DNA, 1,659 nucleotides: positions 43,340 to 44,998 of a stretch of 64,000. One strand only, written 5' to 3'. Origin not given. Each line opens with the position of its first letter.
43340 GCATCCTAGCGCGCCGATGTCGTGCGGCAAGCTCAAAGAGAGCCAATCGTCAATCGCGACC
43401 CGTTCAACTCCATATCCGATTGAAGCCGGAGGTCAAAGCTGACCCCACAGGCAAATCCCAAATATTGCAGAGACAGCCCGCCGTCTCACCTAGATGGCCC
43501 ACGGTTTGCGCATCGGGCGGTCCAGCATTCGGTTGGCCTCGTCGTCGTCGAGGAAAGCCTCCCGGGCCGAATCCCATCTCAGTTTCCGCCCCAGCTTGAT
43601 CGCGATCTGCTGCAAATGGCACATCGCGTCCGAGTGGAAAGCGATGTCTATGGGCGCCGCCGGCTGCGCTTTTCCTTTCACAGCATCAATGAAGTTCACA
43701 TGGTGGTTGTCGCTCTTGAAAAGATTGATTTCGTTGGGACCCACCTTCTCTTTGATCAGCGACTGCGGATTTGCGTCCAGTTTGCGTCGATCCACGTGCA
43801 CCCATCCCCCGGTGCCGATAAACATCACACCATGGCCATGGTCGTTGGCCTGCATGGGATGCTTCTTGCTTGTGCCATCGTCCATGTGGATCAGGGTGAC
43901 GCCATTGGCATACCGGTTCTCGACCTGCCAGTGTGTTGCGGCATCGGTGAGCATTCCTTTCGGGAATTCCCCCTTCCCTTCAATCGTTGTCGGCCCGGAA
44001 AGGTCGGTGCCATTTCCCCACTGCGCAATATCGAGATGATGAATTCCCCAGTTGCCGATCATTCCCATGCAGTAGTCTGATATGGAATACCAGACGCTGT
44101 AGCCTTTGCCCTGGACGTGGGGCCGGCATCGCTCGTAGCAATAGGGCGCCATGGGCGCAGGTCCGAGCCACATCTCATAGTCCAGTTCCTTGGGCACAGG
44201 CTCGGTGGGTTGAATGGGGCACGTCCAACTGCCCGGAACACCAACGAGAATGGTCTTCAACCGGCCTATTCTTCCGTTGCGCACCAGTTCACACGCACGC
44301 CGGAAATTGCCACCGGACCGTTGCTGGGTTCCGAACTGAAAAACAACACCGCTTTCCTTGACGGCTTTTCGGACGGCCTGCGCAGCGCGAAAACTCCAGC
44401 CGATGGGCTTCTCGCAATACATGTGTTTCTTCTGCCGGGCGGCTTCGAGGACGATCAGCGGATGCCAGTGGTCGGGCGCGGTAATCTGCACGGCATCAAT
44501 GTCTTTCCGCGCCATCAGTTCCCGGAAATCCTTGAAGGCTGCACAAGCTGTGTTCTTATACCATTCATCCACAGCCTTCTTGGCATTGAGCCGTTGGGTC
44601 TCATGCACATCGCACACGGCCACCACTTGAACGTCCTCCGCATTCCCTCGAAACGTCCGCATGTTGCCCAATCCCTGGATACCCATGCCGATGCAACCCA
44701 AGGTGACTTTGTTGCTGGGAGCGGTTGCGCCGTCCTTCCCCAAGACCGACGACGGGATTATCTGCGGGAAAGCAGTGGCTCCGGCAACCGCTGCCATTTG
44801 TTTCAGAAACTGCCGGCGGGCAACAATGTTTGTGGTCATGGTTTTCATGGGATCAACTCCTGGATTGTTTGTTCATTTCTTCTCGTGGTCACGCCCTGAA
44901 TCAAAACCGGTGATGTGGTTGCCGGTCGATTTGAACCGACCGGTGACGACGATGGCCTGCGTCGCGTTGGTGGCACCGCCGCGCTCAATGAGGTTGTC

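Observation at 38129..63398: Dense locus of eight Tat-exported cofactor-type enzymes: candidate periplasmic redox/PLP-assisted glycan deconstruction system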

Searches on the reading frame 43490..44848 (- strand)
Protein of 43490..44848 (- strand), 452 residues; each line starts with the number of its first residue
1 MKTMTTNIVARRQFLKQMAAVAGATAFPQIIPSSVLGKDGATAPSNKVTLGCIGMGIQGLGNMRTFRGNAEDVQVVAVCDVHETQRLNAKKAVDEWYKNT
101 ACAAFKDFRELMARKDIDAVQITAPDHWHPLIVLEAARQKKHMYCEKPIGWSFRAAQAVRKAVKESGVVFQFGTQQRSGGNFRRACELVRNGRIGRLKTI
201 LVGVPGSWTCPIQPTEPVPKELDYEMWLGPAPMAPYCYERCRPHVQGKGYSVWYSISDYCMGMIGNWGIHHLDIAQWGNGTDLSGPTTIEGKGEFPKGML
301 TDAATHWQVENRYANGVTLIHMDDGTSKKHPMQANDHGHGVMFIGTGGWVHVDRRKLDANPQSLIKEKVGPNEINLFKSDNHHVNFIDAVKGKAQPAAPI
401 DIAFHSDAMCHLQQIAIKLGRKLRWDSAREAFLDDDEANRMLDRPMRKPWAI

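Call 5: search_protein_families(library=pfam, proteins=[window:43490-44848:-], max_evalue=0.01)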
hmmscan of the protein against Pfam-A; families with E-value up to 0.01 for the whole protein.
window:43490-44848:- (452 aa): 3 families
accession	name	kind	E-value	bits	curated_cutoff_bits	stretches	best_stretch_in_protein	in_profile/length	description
PF19051.5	GFO_IDH_MocA_C2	-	1.9e-28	100.1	23.3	1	215-452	45-254/254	Oxidoreductase family, C-terminal alpha/beta domain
PF01408.29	GFO_IDH_MocA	-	3.9e-16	60.3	24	1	51-173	4-119/120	Oxidoreductase family, NAD-binding Rossmann fold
PF22725.1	GFO_IDH_MocA_C3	-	0.0016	18.8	27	0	252-294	34-73/124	GFO/IDH/MocA C-terminal domain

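Call 26: search_solved_structures(query=window:43490-44848:-, max_evalue=0.00001)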
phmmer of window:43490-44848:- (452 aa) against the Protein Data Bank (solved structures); distinct sequences matched with E-value up to 0.00001: 35.
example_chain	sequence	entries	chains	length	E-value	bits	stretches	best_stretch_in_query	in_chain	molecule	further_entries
8tdf_A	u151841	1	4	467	1.9e-21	79.6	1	38-292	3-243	Dehydrogenase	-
8tdh_A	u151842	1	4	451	5.1e-19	71.6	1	50-292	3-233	Predicted dehydrogenases and related proteins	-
7xr9_A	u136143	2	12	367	1.3e-14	57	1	46-192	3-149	DgpA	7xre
3cea_A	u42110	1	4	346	1.8e-14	56.6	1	50-197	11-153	Myo-inositol 2-dehydrogenase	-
3db2_A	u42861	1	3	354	5.4e-14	55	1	94-200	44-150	putative NADPH-dependent oxidoreductase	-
3ezy_A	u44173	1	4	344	3.4e-13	52.4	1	50-200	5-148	Dehydrogenase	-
3ec7_A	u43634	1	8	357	7.4e-13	51.3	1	48-197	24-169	Putative Dehydrogenase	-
9m3d_B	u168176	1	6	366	1.6e-12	50.2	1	46-195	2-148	DgpA1 from W974-1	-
4mkx_A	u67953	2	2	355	3e-12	49.3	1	52-199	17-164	Inositol dehydrogenase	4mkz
4n54_A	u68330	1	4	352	4.7e-12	48.6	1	91-199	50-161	Inositol dehydrogenase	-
6o15_A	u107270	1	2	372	1.6e-11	46.9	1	99-198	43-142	Uncharacterized oxidoreductase YjhC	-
3moi_A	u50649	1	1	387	1.2e-10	44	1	47-199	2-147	Probable dehydrogenase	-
3q2k_A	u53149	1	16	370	3.3e-10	42.5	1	45-213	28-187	oxidoreductase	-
4gqa_A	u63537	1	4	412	6.4e-10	41.6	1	47-172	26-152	NAD binding Oxidoreductase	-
6z3c_AAA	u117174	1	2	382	8.7e-10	41.1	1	70-197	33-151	Gfo/Idh/MocA family oxidoreductase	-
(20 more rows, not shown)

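Call 55: find_homologous_proteins(query=window:43490-44848:-, max_evalue=1e-30)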
Query window:43490-44848:- (452 aa): 7982 proteins with E <= 1e-30 among 8000 candidates; the best 120 are listed.
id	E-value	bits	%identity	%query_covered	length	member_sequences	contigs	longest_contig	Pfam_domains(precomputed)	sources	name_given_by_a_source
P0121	0.0e+0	1077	100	100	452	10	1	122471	PF01408.29,PF19051.6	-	-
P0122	0.0e+0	1022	94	100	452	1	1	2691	PF01408.29,PF19051.6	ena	-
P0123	8.1e-276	933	85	100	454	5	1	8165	PF01408.29,PF19051.6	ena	-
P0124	5.1e-270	914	83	100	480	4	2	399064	PF01408.29,PF19051.6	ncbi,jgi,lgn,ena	-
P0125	6.7e-269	910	83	100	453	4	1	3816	PF01408.29,PF19051.6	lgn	-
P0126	8.8e-265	897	82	100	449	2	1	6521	PF01408.29,PF19051.6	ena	-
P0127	4.1e-264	895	83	97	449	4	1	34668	PF01408.29,PF19051.6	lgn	-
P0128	1.7e-257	873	80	99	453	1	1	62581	PF01408.29,PF19051.6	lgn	-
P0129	4.8e-252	855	78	100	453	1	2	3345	PF01408.29,PF19051.6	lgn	-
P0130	8.8e-252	854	77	100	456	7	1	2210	PF01408.29,PF19051.6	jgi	-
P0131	1.2e-251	853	77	100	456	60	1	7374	PF01408.29,PF19051.6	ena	-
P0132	6.5e-250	848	77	98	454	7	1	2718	PF01408.29,PF19051.6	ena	-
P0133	8.4e-249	844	78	98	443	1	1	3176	PF01408.29,PF19051.6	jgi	jgi:predicted dehydrogenase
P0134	8.5e-249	844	77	99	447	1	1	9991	PF01408.29,PF19051.6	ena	-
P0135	1.1e-248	844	77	99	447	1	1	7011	PF01408.29,PF19051.6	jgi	jgi:predicted dehydrogenase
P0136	1.1e-248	844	77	99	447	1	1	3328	PF01408.29,PF19051.6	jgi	-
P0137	1.3e-248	844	79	98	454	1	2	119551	PF01408.29,PF19051.6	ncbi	ncbi:MAG: Gfo/Idh/MocA family protein [Pirellulales bacterium]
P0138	2.7e-248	842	78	98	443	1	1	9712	PF01408.29,PF19051.6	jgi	jgi:predicted dehydrogenase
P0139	4.3e-248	842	77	99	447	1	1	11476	PF01408.29,PF19051.6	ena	-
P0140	8.0e-248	841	77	99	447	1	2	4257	PF01408.29,PF19051.6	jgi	jgi:predicted dehydrogenase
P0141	8.2e-248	841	77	99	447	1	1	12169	PF01408.29,PF19051.6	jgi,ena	-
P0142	1.3e-247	840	76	100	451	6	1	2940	PF01408.29,PF19051.6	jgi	-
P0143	4.2e-247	839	77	98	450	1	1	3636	PF01408.29,PF19051.6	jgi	jgi:predicted dehydrogenase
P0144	5.9e-247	838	76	100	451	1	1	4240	PF01408.29,PF19051.6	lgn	-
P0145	6.5e-247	838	76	100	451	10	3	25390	PF01408.29,PF19051.6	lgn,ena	-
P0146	1.3e-246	837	77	100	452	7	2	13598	PF01408.29,PF19051.6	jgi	-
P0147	1.4e-246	837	77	100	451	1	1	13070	PF01408.29,PF19051.6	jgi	jgi:predicted dehydrogenase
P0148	1.9e-246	836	76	100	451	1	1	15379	PF01408.29,PF19051.6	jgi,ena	-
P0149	2.6e-246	836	77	98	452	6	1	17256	PF01408.29,PF19051.6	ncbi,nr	ncbi:MAG: Gfo/Idh/MocA family oxidoreductase [Planctomycetota bacterium]|nr:Gfo/Idh/MocA family oxid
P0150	8.7e-246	834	75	100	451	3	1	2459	PF01408.29,PF19051.6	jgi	-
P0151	2.6e-245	833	77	99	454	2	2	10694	PF01408.29,PF19051.6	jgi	-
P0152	2.6e-245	833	78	98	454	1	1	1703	PF01408.29,PF19051.6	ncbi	-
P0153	3.0e-245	832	77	98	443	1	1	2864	PF01408.29,PF19051.6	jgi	jgi:predicted dehydrogenase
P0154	8.6e-245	831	75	100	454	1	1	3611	PF01408.29,PF19051.6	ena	-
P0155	4.3e-244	829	74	100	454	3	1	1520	PF01408.29,PF19051.6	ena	-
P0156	6.0e-244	828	75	100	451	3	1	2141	PF01408.29,PF19051.6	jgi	-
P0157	9.7e-244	827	76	98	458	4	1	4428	PF01408.29,PF19051.6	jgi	jgi:predicted dehydrogenase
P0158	1.9e-243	826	75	100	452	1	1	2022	PF01408.29,PF19051.6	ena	-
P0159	2.2e-243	826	76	100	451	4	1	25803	PF01408.29,PF19051.6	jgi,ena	-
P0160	4.7e-243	825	76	98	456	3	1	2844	PF01408.29,PF19051.6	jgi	jgi:predicted dehydrogenase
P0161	2.2e-242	823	76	100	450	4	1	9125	PF01408.29,PF19051.6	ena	-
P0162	2.9e-242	823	76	98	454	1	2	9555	PF01408.29,PF19051.6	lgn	-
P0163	4.6e-242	822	75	100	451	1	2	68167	PF01408.29,PF19051.6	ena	-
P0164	5.0e-242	822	75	98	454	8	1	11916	PF01408.29,PF19051.6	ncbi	-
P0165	7.8e-242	821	75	99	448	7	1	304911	PF01408.29,PF19051.6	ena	-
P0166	8.0e-242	821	74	98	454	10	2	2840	PF01408.29,PF19051.6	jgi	-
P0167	1.3e-241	820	76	98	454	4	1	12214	PF01408.29,PF19051.6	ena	-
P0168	1.5e-241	820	76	98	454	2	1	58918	PF01408.29,PF19051.6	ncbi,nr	ncbi:MAG TPA: Gfo/Idh/MocA family oxidoreductase [Planctomycetota bacterium]|nr:Gfo/Idh/MocA family 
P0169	4.6e-241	819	75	100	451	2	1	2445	PF01408.29,PF19051.6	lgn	-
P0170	5.4e-241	818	76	98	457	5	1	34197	PF01408.29,PF19051.6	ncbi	ncbi:MAG: Gfo/Idh/MocA family oxidoreductase [Thermoguttaceae bacterium]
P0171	7.2e-241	818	74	100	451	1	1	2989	PF01408.29,PF19051.6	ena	-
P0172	1.4e-240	817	75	99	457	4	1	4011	PF01408.29,PF19051.6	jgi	-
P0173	2.0e-240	816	75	98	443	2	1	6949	PF01408.29,PF19051.6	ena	-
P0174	2.5e-240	816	76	100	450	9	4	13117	PF01408.29,PF19051.6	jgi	jgi:predicted dehydrogenase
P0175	3.4e-240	816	73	100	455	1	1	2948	PF01408.29,PF19051.6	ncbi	-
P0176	4.3e-240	815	75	100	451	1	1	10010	PF01408.29,PF19051.6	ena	-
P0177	5.4e-240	815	74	98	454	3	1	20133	PF01408.29,PF19051.6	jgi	-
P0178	6.1e-240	815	75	98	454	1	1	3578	PF01408.29,PF19051.6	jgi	jgi:predicted dehydrogenase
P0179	6.7e-240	815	76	98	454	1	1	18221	PF01408.29,PF19051.6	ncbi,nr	ncbi:MAG TPA: Gfo/Idh/MocA family oxidoreductase [Phycisphaerae bacterium]|nr:Gfo/Idh/MocA family ox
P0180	9.0e-240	814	76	98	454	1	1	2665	PF01408.29,PF19051.6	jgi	jgi:predicted dehydrogenase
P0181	1.7e-239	813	74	100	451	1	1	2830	PF01408.29,PF19051.6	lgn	-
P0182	1.7e-239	813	75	99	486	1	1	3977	PF01408.29,PF19051.6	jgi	jgi:predicted dehydrogenase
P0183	1.8e-239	813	74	98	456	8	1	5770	PF01408.29,PF19051.6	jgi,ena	-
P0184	2.0e-239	813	73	100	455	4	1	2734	PF01408.29,PF19051.6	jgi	-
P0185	2.2e-239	813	73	100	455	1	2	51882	PF01408.29,PF19051.6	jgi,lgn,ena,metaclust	metaclust:\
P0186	2.9e-239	813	75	98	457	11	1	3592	PF01408.29,PF19051.6,PF02423.22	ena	-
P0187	3.5e-239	812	74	99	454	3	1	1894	PF01408.29,PF19051.6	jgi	jgi:predicted dehydrogenase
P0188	3.9e-239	812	75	99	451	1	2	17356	PF01408.29,PF19051.6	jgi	jgi:predicted dehydrogenase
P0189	5.4e-239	812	73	100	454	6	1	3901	PF01408.29,PF19051.6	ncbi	-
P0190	6.3e-239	812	75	100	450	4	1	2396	PF01408.29,PF19051.6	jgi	-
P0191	1.1e-238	811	75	99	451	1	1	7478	PF01408.29,PF19051.6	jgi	jgi:predicted dehydrogenase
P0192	1.4e-238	810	74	98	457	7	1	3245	PF01408.29,PF19051.6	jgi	jgi:predicted dehydrogenase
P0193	2.9e-238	809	74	98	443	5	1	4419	PF01408.29,PF19051.6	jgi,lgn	jgi:predicted dehydrogenase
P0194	3.2e-238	809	75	97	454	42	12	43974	PF01408.29,PF19051.6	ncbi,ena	-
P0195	6.6e-238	808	74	98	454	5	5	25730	PF01408.29,PF19051.6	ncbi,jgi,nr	ncbi:MAG: Gfo/Idh/MocA family oxidoreductase [Planctomycetes bacterium]|nr:Gfo/Idh/MocA family oxido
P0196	8.4e-237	805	74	98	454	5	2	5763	PF01408.29,PF19051.6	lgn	-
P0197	1.2e-236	804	73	99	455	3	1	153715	PF01408.29,PF19051.6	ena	-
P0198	1.6e-236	804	73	98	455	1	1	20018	PF01408.29,PF19051.6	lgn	-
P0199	2.5e-236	803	74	98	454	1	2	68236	PF01408.29,PF19051.6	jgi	jgi:predicted dehydrogenase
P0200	2.7e-236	803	76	94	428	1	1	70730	PF01408.29,PF19051.6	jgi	jgi:predicted dehydrogenase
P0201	4.9e-236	802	74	98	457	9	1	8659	PF01408.29,PF19051.6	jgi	jgi:predicted dehydrogenase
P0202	6.6e-236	802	75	98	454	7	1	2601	PF01408.29,PF19051.6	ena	-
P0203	8.0e-236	801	73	98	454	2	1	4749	PF01408.29,PF19051.6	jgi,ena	-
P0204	8.0e-236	801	74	98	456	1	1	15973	PF01408.29,PF19051.6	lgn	-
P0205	9.3e-236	801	73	98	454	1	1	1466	PF01408.29,PF19051.6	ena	-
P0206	9.7e-236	801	73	98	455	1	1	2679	PF01408.29,PF19051.6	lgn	-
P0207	1.1e-235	801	73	98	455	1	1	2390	PF01408.29,PF19051.6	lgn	-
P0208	1.2e-235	801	73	98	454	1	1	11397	PF01408.29,PF19051.6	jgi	jgi:predicted dehydrogenase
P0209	1.2e-235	801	73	100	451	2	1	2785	PF01408.29,PF19051.6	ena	-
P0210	1.4e-235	801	72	100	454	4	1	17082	PF01408.29,PF19051.6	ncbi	-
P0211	1.5e-235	800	79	92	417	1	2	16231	PF01408.29,PF19051.6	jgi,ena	-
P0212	5.0e-235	799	74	97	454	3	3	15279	PF01408.29,PF19051.6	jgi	jgi:predicted dehydrogenase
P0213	8.7e-235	798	79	92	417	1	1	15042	PF01408.29,PF19051.6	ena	-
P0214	1.6e-234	797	74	98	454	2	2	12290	PF01408.29,PF19051.6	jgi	jgi:predicted dehydrogenase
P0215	1.8e-234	797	72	99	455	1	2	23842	PF01408.29,PF19051.6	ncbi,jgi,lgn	-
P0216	4.3e-234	796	73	99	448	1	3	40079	PF01408.29,PF19051.6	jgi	jgi:predicted dehydrogenase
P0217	5.2e-234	795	73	98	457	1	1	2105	PF01408.29,PF19051.6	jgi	-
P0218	9.0e-234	795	74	98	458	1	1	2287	PF01408.29,PF19051.6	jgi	-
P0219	3.2e-233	793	72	100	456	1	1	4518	PF01408.29,PF19051.6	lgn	-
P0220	3.5e-233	793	76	93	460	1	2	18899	PF01408.29,PF19051.6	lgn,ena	-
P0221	4.4e-233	792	73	99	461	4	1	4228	PF01408.29,PF19051.6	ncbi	-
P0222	4.7e-233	792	73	99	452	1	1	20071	PF01408.29,PF19051.6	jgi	jgi:hypothetical protein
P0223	6.0e-233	792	73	98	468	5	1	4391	PF01408.29,PF19051.6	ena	-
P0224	8.9e-233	791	73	99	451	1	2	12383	PF01408.29,PF19051.6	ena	-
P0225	1.0e-232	791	73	98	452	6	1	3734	PF01408.29,PF19051.6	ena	-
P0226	1.3e-232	791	73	98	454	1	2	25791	PF01408.29,PF19051.6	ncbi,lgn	-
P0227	2.1e-232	790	73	99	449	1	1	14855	PF01408.29,PF19051.6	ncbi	-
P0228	2.4e-232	790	72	98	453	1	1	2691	PF01408.29,PF19051.6,PF22725.2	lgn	-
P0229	1.1e-231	788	79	90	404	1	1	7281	PF01408.29,PF19051.6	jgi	jgi:predicted dehydrogenase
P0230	1.3e-231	787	71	98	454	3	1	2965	PF01408.29,PF19051.6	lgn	-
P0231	1.5e-231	787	72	99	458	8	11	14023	PF01408.29,PF19051.6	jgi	jgi:hypothetical protein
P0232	4.0e-231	786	72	98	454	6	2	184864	PF01408.29,PF19051.6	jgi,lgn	jgi:predicted dehydrogenase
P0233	2.7e-230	783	74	96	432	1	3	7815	PF01408.29,PF19051.6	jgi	jgi:predicted dehydrogenase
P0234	5.7e-230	782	74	98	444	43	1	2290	PF01408.29,PF19051.6,PF10518.15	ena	-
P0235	8.3e-229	778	73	98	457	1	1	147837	PF01408.29,PF19051.6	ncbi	-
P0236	1.4e-228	777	73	98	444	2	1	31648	PF01408.29,PF19051.6,PF10518.15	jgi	jgi:predicted dehydrogenase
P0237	1.3e-227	774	76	93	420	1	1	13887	PF01408.29,PF19051.6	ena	-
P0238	1.8e-227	774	73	98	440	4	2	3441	PF01408.29,PF19051.6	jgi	-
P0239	1.9e-227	774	73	94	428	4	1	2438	PF01408.29,PF19051.6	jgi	jgi:predicted dehydrogenase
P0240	5.9e-227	772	74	98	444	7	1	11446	PF01408.29,PF19051.6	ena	-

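Call 57: find_encoding_contigs(protein=P0124, flank=10000, max_places=1)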
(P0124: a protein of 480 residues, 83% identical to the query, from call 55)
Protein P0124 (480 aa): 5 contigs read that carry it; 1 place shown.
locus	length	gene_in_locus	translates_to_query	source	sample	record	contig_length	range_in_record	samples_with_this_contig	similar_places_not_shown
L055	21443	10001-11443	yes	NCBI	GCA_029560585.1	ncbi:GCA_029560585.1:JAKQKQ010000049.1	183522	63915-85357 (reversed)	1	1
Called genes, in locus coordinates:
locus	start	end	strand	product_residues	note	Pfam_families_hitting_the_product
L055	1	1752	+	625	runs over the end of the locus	PF26410:GH5_mannosidase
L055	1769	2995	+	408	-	PF04230:PS_pyruv_trans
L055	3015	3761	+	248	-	PF03737:RraA-like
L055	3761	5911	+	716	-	PF13229:Beta_helix (faint), PF12708:Pect-lyase_RHGA_epim (faint)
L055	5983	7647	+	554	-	PF12715:Abhydrolase_7, PF01738:DLH (weak)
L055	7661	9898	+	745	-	PF13229:Beta_helix (faint)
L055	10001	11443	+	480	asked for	PF01408:GFO_IDH_MocA, PF19051:GFO_IDH_MocA_C2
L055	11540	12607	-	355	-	PF12715:Abhydrolase_7 (faint), PF05448:AXE1 (faint), PF00326:Peptidase_S9 (faint), PF22244:GCE_fung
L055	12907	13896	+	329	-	PF00149:Metallophos (weak)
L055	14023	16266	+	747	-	PF15979:Glyco_hydro_115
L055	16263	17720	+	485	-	-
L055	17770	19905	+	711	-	-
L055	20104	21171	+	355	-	PF20434:BD-FAE, PF00561:Abhydrolase_1 (weak), PF07859:Abhydrolase_3 (weak), PF00326:Peptidase_S9, PF00756:Esterase (faint)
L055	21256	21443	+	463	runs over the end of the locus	PF12708:Pect-lyase_RHGA_epim (faint), PF00295:Glyco_hydro_28, PF13229:Beta_helix (weak)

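Call 58: find_encoding_contigs(protein=P0137, flank=10000, max_places=1)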
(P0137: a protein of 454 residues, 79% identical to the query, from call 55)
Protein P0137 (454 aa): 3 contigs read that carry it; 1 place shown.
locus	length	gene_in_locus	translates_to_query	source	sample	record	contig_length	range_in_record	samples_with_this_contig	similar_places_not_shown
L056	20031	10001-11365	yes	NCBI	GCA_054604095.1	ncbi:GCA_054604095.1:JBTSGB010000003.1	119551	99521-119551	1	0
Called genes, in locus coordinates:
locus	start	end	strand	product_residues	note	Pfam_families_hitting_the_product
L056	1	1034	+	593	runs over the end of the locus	-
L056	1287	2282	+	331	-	-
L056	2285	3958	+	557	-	PF16697:Yop-YscD_cpl (weak)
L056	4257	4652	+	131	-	PF03965:Penicillinase_R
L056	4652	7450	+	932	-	PF05569:Peptidase_M56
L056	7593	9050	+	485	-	PF02952:Fucose_iso_C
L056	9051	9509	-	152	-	PF00383:dCMP_cyt_deam_1, PF14437:MafB19-deam, PF14439:Bd3614-deam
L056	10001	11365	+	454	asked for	PF01408:GFO_IDH_MocA, PF19051:GFO_IDH_MocA_C2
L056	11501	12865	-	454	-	PF13520:AA_permease_2, PF00324:AA_permease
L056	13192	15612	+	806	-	PF08487:VIT, PF00092:VWA, PF13519:VWA_2, PF13768:VWA_3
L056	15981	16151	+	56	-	-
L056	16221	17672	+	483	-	PF02074:Peptidase_M32 (faint), PF01401:Peptidase_M2, PF01432:Peptidase_M3 (weak)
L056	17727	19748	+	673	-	PF07690:MFS_1, PF00854:PTR2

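Call 66: search_protein_families(library=ncbifam, proteins=[window:43490-44848:-], max_evalue=0.01)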
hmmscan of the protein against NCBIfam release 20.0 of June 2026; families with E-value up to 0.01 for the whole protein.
window:43490-44848:- (452 aa): 9 families
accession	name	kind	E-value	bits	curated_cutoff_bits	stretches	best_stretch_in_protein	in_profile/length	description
NF058561.1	BT_2158_fam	equivalog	1.8e-42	145.6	750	1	11-433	2-430/487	glycoside 3-dehydrogenase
TIGR04380.1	myo_inos_iolG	equivalog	1.4e-24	86.6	355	1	48-201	2-149/330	inositol 2-dehydrogenase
NF040723.1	UDP-GlcNAcDh_Arch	equivalog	7.4e-18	65.1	450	1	50-202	3-146/302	UDP-N-acetylglucosamine 3-dehydrogenase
NF052479.1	LevoglcsnDh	equivalog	1.8e-13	50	650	1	89-199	49-156/386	levoglucosan dehydrogenase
NF052679.1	InsChiInosDhIolG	equivalog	8.1e-12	44.8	540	1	48-196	3-147/343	bifunctional inositol 2-dehydrogenase/D-chiro-inositol 1-dehydrogenase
NF041392.1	XylDh_Gfo6_Halo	equivalog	2.7e-11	42.9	350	1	78-197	44-163/350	D-xylose 1-dehydrogenase Gfo6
NF058563.1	BT_2159_fam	equivalog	1.1e-05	24.6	650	1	50-201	3-147/350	disaccharide 3-dehydrogenase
NF008607.0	PRK11579.1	subfamily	0.0003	19.9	330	1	88-198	39-146/346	oxidoreductase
TIGR03944.1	dehyd_SbnB_fam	equivalog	0.0029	16.7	326.9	1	37-125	122-209/327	2,3-diaminopropionate biosynthesis protein SbnB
